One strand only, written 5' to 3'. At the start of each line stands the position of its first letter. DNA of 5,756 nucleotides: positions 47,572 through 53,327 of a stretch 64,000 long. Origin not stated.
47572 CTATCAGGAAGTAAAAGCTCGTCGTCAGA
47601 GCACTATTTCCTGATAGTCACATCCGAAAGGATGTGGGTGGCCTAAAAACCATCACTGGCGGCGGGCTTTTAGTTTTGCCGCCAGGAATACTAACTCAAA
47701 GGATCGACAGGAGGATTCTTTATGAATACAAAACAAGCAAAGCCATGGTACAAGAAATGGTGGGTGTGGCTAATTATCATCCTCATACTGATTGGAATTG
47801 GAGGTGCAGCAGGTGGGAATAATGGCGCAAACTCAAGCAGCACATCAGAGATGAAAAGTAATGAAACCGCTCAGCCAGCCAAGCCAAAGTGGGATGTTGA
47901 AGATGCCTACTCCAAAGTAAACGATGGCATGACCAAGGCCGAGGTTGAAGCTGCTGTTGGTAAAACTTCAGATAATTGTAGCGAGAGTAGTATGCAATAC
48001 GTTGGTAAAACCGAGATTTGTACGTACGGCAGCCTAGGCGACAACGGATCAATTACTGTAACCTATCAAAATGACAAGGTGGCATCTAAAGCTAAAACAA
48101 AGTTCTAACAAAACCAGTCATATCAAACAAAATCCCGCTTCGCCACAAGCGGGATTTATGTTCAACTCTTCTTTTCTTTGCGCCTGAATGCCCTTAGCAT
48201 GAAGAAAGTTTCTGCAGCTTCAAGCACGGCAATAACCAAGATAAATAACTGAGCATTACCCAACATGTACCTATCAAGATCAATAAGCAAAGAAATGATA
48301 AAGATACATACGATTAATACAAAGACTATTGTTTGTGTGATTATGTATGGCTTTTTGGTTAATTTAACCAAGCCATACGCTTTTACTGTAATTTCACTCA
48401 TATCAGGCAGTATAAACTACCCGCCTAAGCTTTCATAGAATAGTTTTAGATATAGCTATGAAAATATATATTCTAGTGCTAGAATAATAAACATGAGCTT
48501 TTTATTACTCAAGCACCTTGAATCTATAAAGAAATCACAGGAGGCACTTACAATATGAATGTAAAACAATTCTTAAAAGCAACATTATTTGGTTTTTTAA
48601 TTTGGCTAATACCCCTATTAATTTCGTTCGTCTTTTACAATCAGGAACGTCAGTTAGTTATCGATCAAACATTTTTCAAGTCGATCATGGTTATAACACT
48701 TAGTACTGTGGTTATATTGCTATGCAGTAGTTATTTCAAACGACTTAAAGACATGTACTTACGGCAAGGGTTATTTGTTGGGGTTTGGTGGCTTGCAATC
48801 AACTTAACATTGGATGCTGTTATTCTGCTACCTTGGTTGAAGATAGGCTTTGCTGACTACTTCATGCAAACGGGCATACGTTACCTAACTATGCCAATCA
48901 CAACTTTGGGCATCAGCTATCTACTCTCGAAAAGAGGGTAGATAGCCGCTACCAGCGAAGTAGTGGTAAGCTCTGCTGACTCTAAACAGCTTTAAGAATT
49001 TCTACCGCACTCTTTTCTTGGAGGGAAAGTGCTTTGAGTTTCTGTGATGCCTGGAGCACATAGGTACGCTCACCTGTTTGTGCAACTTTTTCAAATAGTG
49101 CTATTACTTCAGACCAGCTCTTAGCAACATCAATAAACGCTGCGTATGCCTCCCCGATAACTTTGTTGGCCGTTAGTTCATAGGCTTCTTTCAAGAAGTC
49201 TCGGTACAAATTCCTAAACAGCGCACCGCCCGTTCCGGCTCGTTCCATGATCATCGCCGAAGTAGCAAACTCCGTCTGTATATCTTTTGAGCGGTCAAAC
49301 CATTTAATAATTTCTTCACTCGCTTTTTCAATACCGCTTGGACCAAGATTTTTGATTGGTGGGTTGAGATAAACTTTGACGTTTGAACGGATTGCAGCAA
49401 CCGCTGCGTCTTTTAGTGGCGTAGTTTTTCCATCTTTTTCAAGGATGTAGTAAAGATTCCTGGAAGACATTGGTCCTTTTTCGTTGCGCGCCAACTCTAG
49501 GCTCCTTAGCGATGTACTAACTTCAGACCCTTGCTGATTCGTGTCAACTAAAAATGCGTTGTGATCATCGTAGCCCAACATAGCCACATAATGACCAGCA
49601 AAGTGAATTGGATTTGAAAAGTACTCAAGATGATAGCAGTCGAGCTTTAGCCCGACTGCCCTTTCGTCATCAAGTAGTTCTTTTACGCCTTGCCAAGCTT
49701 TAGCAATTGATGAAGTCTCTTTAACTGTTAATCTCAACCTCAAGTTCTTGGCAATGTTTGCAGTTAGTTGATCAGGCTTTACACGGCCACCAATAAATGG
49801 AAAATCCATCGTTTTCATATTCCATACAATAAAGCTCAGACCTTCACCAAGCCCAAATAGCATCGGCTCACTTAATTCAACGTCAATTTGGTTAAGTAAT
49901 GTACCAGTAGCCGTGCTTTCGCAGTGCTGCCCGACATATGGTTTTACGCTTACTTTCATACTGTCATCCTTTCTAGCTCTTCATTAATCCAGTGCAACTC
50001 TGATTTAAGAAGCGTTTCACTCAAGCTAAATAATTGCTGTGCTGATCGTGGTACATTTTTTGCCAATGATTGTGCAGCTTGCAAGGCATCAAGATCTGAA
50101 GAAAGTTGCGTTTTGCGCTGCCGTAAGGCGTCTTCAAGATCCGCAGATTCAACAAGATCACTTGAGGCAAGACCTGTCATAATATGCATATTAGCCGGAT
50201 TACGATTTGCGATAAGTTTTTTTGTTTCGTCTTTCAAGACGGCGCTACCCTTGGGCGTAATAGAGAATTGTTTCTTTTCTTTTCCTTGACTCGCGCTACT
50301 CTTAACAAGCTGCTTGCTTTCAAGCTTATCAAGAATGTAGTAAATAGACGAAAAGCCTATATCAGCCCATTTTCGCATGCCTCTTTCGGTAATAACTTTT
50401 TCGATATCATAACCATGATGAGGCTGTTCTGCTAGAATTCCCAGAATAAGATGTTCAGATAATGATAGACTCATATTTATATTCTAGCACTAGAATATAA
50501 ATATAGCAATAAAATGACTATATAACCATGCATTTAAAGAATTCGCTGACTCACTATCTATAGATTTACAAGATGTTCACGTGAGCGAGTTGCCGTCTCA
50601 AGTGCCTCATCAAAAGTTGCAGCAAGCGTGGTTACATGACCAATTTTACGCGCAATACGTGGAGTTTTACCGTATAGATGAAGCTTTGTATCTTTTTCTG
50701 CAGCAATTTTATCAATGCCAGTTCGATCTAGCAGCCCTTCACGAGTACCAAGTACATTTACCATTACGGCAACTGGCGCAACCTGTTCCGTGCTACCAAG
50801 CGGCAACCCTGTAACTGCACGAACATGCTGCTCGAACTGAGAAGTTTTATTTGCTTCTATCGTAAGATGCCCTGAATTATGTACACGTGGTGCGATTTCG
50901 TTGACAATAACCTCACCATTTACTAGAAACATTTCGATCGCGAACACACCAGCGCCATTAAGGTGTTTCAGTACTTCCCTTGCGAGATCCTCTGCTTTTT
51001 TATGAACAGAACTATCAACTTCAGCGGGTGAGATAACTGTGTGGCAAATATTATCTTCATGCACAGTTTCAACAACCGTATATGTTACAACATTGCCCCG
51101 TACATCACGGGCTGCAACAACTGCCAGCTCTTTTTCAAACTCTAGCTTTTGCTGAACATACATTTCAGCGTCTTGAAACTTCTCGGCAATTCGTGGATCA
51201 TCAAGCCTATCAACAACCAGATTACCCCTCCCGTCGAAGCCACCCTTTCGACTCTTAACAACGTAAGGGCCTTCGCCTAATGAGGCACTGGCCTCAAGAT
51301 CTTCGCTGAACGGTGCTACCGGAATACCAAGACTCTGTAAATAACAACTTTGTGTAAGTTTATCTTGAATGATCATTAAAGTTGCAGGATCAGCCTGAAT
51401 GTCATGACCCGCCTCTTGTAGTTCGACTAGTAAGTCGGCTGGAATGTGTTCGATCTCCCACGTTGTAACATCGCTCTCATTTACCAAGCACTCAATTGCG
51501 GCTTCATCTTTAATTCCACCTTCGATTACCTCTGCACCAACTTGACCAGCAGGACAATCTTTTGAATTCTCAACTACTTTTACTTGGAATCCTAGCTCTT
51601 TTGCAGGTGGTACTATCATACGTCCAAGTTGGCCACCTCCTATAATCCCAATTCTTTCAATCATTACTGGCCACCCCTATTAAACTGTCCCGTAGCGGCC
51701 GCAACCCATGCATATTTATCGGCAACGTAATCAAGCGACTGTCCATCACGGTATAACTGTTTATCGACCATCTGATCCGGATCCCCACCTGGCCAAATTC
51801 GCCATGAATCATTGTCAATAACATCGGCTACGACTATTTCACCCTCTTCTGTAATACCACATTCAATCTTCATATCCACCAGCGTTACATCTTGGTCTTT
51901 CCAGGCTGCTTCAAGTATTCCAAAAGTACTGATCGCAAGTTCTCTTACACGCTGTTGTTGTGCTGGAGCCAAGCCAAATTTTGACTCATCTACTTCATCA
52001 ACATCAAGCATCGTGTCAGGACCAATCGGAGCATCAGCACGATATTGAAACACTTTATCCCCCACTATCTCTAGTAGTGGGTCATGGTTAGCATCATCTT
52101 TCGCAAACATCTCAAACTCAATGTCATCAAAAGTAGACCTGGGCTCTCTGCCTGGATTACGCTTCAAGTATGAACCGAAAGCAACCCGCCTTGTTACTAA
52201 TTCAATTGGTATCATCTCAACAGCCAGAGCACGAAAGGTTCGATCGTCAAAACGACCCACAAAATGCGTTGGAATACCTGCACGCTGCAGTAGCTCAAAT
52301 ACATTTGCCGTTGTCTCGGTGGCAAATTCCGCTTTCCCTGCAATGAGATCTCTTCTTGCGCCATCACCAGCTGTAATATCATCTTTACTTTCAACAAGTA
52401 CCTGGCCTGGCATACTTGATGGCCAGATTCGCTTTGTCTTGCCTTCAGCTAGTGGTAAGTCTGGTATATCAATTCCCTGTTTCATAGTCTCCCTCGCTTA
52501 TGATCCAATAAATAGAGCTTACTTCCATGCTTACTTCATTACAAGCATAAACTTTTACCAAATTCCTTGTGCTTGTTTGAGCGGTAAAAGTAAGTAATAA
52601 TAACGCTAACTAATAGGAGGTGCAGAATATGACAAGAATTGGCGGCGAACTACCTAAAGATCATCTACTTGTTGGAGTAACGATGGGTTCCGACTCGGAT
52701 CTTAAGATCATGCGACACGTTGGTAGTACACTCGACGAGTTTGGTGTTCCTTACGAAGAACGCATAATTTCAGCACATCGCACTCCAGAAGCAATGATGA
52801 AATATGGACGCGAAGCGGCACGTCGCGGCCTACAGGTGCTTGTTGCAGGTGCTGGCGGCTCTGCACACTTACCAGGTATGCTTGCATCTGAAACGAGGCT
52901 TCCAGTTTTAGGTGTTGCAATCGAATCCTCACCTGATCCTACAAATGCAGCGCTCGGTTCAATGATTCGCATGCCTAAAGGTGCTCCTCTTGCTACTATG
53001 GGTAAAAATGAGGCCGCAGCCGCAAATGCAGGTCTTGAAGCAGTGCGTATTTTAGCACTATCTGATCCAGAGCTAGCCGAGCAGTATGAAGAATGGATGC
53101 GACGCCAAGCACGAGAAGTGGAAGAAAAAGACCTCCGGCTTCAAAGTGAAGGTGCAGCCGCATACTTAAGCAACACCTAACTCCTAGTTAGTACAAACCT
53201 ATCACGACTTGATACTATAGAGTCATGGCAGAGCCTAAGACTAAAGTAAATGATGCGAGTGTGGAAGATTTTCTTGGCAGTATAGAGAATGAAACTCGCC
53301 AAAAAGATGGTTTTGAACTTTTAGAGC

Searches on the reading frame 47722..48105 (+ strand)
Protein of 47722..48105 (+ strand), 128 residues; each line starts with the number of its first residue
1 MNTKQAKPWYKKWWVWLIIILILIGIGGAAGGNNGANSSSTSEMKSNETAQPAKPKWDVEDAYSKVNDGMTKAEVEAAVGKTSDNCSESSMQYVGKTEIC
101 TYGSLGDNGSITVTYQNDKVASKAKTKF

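Call 56: search_protein_families(library=pfam, proteins=[window:47722-48105:+], max_evalue=0.001)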
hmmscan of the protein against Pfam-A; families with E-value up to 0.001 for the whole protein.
window:47722-48105:+ (128 aa): 1 family
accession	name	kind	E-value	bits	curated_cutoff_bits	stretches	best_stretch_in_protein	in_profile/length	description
PF07467.17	BLIP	-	3.2e-05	25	26.7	0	48-93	66-108/123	Beta-lactamase inhibitor (BLIP)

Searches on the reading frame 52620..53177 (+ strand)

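Call 56: search_protein_families(library=pfam, proteins=[window:52620-53177:+], max_evalue=0.001)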
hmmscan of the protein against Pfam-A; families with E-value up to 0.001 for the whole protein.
window:52620-53177:+ (186 aa): 1 family
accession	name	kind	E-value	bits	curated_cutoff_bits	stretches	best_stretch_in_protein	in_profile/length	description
PF00731.26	AIRC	-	2e-50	170.6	30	1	18-165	2-147/148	AIR carboxylase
